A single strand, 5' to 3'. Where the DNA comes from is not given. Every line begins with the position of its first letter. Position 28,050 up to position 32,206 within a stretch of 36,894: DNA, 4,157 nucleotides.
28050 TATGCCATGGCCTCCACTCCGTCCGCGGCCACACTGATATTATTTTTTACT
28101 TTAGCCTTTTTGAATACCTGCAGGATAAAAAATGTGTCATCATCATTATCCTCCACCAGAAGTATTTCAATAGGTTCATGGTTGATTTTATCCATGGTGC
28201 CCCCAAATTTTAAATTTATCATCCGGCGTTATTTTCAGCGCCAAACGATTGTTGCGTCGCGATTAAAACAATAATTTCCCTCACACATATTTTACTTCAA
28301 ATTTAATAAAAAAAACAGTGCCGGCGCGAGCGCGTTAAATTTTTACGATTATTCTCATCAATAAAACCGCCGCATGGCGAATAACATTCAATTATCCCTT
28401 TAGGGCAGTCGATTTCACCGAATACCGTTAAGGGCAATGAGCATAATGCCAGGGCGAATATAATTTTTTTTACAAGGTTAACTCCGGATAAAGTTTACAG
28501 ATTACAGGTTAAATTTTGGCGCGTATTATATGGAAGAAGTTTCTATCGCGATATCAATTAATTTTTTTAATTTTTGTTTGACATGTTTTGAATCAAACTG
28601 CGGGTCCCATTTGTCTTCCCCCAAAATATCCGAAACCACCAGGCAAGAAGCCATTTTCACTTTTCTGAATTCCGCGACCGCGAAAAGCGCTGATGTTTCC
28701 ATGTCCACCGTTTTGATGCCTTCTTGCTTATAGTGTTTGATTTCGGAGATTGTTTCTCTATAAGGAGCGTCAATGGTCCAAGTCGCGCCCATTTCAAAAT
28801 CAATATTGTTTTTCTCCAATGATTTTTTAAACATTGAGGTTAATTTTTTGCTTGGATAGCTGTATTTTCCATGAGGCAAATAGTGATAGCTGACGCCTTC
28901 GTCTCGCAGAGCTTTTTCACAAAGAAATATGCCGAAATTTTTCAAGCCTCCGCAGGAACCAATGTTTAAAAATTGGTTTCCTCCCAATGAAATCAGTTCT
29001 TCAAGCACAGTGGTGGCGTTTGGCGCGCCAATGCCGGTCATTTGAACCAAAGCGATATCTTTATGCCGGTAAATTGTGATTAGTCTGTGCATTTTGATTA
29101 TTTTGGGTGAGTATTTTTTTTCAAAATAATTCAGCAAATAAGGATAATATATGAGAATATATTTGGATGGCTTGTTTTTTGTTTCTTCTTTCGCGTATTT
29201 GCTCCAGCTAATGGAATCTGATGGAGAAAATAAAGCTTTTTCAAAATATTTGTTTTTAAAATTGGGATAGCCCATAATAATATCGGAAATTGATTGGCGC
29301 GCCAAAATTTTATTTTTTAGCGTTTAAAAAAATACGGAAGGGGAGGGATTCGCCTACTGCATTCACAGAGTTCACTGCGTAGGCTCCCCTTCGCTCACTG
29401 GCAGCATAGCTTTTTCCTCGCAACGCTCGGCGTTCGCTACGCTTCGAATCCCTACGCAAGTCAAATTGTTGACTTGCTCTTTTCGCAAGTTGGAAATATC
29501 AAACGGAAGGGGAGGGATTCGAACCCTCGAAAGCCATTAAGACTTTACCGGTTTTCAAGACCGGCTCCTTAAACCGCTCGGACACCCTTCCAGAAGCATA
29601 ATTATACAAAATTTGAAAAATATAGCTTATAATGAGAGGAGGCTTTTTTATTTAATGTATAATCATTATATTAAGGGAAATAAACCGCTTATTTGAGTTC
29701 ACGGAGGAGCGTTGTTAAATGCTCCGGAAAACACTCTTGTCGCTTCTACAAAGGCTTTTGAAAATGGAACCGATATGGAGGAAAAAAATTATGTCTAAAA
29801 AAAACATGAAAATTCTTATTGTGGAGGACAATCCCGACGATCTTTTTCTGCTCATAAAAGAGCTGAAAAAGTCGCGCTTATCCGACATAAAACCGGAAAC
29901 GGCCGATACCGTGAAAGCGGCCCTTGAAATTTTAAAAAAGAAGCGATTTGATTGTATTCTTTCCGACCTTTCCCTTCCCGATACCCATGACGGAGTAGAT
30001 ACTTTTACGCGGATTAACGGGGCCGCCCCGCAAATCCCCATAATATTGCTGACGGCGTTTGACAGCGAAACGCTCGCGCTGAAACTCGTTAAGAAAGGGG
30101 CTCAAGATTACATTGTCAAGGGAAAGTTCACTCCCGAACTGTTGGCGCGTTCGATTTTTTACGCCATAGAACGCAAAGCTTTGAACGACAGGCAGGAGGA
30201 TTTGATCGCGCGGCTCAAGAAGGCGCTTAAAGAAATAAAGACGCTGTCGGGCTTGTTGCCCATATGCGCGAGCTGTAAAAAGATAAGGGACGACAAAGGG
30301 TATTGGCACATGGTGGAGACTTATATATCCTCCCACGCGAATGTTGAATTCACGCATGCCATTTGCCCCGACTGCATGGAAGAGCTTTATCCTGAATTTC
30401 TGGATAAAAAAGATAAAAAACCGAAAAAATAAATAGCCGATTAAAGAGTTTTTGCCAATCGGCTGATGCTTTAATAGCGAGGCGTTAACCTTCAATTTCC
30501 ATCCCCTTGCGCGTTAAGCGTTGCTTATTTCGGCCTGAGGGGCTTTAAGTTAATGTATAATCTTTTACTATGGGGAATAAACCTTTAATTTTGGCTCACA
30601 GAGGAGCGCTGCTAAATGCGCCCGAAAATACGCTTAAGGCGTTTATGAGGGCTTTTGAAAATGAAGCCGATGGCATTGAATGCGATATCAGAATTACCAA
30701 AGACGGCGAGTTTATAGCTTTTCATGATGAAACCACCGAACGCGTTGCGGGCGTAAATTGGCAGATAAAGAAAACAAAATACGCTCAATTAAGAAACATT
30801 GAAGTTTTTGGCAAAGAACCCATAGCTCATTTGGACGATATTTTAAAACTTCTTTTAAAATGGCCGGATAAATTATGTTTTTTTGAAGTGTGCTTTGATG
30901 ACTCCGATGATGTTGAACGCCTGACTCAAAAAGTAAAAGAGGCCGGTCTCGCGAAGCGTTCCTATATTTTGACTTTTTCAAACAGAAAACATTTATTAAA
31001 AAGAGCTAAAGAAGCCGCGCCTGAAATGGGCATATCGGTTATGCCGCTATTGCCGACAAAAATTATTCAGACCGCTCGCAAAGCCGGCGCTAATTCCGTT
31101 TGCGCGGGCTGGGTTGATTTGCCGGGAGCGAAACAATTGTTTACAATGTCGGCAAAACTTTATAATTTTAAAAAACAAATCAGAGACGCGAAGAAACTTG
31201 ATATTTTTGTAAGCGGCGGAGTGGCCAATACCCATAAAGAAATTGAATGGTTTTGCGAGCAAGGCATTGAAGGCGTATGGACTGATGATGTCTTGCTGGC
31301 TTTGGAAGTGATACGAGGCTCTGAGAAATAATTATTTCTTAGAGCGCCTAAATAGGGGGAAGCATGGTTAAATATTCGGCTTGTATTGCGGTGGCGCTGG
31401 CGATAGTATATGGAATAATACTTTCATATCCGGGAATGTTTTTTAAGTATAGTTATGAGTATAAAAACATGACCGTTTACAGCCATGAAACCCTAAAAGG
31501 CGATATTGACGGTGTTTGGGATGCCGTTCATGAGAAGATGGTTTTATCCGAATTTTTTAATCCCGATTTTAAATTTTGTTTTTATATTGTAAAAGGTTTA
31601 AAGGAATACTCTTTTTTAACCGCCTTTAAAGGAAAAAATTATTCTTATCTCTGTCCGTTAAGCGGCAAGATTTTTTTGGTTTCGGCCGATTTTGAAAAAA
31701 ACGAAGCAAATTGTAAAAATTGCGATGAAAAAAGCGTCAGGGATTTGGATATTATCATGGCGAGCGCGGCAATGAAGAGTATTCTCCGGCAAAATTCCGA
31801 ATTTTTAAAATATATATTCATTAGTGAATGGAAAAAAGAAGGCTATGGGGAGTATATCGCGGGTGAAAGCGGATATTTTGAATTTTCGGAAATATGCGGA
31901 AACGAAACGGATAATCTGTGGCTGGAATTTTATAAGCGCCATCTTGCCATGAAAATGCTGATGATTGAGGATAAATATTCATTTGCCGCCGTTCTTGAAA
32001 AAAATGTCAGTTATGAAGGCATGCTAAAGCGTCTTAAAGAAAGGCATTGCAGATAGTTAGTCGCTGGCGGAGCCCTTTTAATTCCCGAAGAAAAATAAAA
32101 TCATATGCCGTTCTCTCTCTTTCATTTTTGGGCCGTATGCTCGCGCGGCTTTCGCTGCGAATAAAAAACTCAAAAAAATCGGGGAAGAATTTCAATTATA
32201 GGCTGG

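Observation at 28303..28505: About 140-bp duplicate of the upstream region and first 35 codons of the Cys-rich membrane protein gene brackets the whole signalling cluster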

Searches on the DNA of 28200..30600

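Call 60: search_rna_families(source=window, start=28200, end=30600, threshold=evalue, max_evalue=0.5)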
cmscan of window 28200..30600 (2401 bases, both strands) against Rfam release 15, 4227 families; matches with E-value up to 0.5: 3.
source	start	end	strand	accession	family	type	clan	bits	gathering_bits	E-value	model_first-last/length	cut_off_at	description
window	29504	29591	-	RF00005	tRNA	Gene; tRNA;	CL00001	57.9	29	2.5e-11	1-71/71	no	tRNA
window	29411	29595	-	RF02223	sX4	Gene; sRNA;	-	41.6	70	1.1e-06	1-167/167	no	Proteobacterial sRNA sX4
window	29504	29556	+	RF04351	Plastid-psbl-rps4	Cis-reg;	-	38.2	68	6.5e-06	1-53/53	no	Plastid-psbl-rps4 3UTR RNA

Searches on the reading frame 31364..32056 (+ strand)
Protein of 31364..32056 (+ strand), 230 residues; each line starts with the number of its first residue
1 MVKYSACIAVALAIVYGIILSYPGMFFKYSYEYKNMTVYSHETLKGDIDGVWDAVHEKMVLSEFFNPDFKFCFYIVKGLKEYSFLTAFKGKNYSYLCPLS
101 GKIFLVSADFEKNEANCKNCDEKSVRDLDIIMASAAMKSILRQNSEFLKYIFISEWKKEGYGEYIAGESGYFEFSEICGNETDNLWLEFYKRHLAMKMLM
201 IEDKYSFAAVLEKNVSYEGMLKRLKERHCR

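Call 7: search_protein_families(library=pfam, proteins=[window:31364-32056:+], max_evalue=0.01)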
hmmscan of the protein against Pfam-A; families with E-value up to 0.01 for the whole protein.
window:31364-32056:+ (230 aa): 0 families

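Call 58: search_protein_families(library=pfam, proteins=[window:31364-32056:+], max_evalue=1)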
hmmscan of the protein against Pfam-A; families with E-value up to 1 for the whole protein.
window:31364-32056:+ (230 aa): 2 families
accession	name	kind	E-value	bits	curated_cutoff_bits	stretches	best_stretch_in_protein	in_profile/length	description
PF16215.11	DUF4876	-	0.047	14.2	27.9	1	84-165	6-85/186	Protein of unknown function (DUF4876)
PF09723.15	Zn_ribbon_8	-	0.13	12.8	34.4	1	93-126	4-38/41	Zinc ribbon domain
